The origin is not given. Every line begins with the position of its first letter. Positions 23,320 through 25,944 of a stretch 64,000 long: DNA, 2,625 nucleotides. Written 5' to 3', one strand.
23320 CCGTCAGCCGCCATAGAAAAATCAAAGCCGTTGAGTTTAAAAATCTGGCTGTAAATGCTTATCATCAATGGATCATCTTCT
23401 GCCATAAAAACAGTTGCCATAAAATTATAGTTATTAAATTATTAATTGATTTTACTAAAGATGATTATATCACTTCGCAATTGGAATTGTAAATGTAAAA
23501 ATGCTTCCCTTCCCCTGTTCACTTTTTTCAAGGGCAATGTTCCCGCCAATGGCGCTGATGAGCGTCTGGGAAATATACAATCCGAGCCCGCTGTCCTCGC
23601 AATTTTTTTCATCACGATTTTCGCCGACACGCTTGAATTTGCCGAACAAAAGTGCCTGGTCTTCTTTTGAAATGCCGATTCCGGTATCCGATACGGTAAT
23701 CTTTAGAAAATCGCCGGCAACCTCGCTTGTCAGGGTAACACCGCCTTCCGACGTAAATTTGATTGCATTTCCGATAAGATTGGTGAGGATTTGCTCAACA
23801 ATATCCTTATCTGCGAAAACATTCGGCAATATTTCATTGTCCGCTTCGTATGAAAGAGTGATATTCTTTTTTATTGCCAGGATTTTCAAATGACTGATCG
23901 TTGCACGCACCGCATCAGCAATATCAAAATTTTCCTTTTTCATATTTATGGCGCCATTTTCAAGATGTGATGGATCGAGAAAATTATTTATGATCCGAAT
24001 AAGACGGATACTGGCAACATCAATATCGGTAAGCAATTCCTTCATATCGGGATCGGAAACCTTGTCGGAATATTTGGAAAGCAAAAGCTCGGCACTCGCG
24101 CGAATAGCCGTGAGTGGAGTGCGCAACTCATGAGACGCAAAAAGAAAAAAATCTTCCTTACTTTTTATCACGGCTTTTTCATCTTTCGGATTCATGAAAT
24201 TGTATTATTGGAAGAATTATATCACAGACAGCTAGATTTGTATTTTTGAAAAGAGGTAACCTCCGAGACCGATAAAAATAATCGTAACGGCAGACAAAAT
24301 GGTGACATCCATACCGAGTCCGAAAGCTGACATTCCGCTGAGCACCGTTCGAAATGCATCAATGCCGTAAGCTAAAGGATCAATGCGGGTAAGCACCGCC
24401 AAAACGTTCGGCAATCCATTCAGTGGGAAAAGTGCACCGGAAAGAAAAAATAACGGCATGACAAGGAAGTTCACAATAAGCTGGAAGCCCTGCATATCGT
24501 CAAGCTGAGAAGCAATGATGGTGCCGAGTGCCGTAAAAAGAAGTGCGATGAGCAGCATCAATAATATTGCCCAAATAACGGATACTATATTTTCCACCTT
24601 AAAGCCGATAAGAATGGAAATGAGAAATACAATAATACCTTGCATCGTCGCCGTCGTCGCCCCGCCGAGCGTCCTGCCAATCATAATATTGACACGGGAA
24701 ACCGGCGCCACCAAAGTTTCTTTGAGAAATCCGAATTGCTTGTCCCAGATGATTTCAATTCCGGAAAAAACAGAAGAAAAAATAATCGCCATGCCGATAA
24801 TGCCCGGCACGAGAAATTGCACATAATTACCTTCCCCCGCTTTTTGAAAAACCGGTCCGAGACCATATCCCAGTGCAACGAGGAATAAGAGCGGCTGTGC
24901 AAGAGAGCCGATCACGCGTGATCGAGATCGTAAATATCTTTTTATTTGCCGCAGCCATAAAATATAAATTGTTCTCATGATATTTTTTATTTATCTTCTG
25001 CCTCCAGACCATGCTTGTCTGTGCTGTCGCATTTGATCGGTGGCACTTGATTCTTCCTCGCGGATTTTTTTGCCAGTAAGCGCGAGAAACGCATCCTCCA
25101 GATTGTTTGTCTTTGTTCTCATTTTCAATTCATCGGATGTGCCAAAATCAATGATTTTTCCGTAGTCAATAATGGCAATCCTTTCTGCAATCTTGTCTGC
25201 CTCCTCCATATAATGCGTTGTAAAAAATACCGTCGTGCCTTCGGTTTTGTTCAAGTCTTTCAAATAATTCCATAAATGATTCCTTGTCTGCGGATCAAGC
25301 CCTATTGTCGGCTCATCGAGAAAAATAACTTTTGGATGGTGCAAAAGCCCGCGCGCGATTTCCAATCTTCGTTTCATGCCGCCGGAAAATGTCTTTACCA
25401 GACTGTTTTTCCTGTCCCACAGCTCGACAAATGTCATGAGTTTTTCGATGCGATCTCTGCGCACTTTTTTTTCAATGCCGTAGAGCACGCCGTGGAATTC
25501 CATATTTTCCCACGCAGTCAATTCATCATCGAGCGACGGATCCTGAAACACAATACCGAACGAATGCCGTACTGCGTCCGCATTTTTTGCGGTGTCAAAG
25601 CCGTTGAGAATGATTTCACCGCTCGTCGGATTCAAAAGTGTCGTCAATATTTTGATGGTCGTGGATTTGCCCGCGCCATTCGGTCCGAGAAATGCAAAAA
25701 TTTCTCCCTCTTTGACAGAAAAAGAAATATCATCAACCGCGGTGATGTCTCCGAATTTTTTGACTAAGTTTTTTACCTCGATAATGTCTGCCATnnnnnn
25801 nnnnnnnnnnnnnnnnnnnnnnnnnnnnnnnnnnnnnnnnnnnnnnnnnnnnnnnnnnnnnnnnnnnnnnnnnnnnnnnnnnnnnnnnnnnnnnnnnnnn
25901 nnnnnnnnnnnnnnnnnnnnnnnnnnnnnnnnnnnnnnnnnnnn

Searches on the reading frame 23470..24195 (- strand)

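Call 10: search_protein_families(library=pfam, proteins=[window:23470-24195:-], max_evalue=0.001)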
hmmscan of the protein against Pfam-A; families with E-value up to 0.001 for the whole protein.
window:23470-24195:- (241 aa): 3 families
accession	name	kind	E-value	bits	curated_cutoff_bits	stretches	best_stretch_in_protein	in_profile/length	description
PF02518.31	HATPase_c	-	7.6e-25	88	26.4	1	129-240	2-110/111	Histidine kinase-, DNA gyrase B-, and HSP90-like ATPase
PF00512.31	HisKA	-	1.3e-15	57.6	26.9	1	13-81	2-66/66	His Kinase A (phospho-acceptor) domain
PF13581.12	HATPase_c_2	-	0.0006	20.3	27.4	1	136-215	39-111/127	Histidine kinase-like ATPase domain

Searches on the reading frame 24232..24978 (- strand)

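Call 10: search_protein_families(library=pfam, proteins=[window:24232-24978:-], max_evalue=0.001)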
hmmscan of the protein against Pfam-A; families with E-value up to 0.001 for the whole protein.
window:24232-24978:- (248 aa): 2 families
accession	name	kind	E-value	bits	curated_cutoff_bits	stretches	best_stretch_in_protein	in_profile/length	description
PF01061.29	ABC2_membrane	-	1.4e-34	120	26.9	1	4-212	3-209/211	ABC-2 type transporter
PF12698.13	ABC2_membrane_3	-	4.2e-21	75.9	31.6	1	48-239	156-345/347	ABC-2 family transporter protein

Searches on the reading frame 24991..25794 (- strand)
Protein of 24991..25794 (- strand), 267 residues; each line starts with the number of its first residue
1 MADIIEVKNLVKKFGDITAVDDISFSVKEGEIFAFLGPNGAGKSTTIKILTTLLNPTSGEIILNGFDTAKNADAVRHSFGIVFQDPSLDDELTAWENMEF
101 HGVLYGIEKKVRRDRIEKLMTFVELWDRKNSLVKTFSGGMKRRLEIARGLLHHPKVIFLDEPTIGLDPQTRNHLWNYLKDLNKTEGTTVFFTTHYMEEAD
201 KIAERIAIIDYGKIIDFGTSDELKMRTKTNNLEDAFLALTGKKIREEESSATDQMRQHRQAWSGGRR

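Call 10: search_protein_families(library=pfam, proteins=[window:24991-25794:-], max_evalue=0.001)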
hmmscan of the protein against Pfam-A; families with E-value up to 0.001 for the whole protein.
window:24991-25794:- (267 aa): 4 families
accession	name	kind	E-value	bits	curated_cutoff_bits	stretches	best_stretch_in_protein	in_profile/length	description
PF00005.33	ABC_tran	-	9.2e-37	127.1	25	1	21-163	2-136/137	ABC transporter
PF13304.12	AAA_21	-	1.7e-11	45.2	27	1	119-194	221-298/304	AAA domain, putative AbiEii toxin, Type IV TA system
PF13175.12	AAA_15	-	2.8e-08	34.2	32.1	0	155-194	330-369/374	AAA ATPase domain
PF13555.12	AAA_29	-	0.0002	21.5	27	1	25-63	17-54/61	P-loop containing region of AAA domain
